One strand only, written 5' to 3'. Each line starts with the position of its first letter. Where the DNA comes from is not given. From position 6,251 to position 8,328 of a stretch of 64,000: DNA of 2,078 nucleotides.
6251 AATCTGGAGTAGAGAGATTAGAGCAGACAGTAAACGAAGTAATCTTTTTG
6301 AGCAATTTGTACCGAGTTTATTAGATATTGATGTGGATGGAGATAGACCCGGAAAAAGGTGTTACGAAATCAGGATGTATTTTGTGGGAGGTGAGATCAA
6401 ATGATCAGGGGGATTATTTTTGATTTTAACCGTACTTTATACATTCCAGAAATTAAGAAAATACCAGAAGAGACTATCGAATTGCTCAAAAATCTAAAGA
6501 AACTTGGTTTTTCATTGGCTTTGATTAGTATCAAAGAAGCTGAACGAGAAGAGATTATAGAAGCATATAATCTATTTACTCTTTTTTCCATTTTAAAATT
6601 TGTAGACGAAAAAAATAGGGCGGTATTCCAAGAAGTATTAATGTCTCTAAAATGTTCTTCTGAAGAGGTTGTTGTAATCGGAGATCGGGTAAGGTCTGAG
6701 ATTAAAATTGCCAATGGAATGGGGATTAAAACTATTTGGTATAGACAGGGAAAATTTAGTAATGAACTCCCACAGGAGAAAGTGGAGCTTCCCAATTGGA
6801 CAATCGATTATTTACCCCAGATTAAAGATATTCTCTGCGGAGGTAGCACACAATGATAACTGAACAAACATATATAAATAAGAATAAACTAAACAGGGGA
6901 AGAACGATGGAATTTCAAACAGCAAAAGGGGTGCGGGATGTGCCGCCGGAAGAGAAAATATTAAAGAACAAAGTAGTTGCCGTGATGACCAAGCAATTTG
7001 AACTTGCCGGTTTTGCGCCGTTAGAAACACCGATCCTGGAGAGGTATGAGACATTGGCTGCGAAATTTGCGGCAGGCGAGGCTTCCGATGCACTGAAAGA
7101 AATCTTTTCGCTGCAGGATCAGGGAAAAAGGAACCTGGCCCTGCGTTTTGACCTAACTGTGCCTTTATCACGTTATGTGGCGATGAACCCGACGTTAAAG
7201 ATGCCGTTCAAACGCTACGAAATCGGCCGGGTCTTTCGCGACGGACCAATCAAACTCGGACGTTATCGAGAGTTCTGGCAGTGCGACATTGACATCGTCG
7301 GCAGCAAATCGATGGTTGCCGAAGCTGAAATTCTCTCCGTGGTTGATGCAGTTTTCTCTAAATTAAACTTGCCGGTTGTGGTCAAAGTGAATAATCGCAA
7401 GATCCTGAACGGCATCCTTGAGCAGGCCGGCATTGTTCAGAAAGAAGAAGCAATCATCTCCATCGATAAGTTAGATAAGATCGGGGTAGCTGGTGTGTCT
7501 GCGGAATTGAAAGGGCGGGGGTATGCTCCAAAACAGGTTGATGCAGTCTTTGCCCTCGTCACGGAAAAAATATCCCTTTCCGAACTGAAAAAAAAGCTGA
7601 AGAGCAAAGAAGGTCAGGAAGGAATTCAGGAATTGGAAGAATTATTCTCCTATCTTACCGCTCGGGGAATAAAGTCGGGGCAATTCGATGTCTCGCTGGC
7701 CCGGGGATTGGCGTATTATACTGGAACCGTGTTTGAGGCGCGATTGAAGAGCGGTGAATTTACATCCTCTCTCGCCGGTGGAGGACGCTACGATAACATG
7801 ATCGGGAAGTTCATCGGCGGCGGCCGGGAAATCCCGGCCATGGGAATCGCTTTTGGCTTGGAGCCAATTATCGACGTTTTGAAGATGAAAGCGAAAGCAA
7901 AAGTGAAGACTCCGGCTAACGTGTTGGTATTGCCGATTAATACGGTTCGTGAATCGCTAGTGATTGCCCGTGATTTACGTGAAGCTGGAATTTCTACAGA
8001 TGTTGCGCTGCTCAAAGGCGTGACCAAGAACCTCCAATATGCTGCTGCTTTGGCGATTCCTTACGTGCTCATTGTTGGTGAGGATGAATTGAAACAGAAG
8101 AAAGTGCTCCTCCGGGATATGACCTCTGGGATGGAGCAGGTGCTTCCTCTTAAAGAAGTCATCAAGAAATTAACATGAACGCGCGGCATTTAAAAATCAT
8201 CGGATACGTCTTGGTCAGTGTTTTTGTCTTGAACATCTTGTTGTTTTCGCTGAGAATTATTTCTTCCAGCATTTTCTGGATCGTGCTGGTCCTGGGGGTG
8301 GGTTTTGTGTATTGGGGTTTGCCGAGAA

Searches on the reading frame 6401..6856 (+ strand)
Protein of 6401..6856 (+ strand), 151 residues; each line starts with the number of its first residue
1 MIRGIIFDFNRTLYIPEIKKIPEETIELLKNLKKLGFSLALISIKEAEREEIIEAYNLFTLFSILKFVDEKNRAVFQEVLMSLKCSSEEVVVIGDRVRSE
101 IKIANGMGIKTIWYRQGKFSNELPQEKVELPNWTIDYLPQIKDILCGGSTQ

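Call 98: search_protein_families(library=pfam, proteins=[window:6401-6856:+], max_evalue=0.001)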
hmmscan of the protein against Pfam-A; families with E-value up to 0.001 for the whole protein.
window:6401-6856:+ (151 aa): 4 families
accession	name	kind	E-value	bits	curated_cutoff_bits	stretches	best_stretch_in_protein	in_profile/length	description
PF13242.12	Hydrolase_like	-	1.1e-10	41.7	22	1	72-139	6-73/75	HAD-hyrolase-like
PF13419.12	HAD_2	-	1.3e-08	35.6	23.8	1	23-113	82-177/178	Haloacid dehalogenase-like hydrolase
PF09419.16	PGP_phosphatase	-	5.9e-08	32.9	20.4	1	2-117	41-166/168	Mitochondrial PGP phosphatase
PF00702.32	Hydrolase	-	2e-05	25.5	26.4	1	21-107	99-190/191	haloacid dehalogenase-like hydrolase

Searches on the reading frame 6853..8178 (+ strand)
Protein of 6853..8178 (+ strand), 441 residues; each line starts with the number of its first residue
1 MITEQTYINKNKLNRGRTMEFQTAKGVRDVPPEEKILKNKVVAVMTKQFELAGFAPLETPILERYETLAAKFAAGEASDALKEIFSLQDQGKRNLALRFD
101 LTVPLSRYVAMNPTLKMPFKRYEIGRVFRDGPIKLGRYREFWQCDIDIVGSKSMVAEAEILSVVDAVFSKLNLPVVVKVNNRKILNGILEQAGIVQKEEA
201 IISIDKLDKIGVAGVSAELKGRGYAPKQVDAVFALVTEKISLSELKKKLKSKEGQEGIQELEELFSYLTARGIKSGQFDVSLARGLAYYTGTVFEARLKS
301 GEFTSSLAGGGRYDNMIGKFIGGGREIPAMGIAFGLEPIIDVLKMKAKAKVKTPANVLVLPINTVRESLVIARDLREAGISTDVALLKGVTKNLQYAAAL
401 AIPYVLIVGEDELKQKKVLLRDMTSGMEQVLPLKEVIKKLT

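Call 98: search_protein_families(library=pfam, proteins=[window:6853-8178:+], max_evalue=0.001)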
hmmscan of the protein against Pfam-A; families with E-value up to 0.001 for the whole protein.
window:6853-8178:+ (441 aa): 4 families
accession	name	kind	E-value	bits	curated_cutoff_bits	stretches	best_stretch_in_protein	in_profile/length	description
PF13393.11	tRNA-synt_His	-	2.3e-44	152.3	25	1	26-339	1-308/308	Histidyl-tRNA synthetase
PF03129.25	HGTP_anticodon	-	2.2e-11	44.2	21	1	357-440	2-91/94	Anticodon binding domain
PF00152.25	tRNA-synt_2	-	1.4e-05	24.8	25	1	37-175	24-144/308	tRNA synthetases class II (D, K and N)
PF00587.30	tRNA-synt_2b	-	7.3e-05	23.3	29.3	1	87-216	3-110/179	tRNA synthetase class II core domain (G, H, P, S and T)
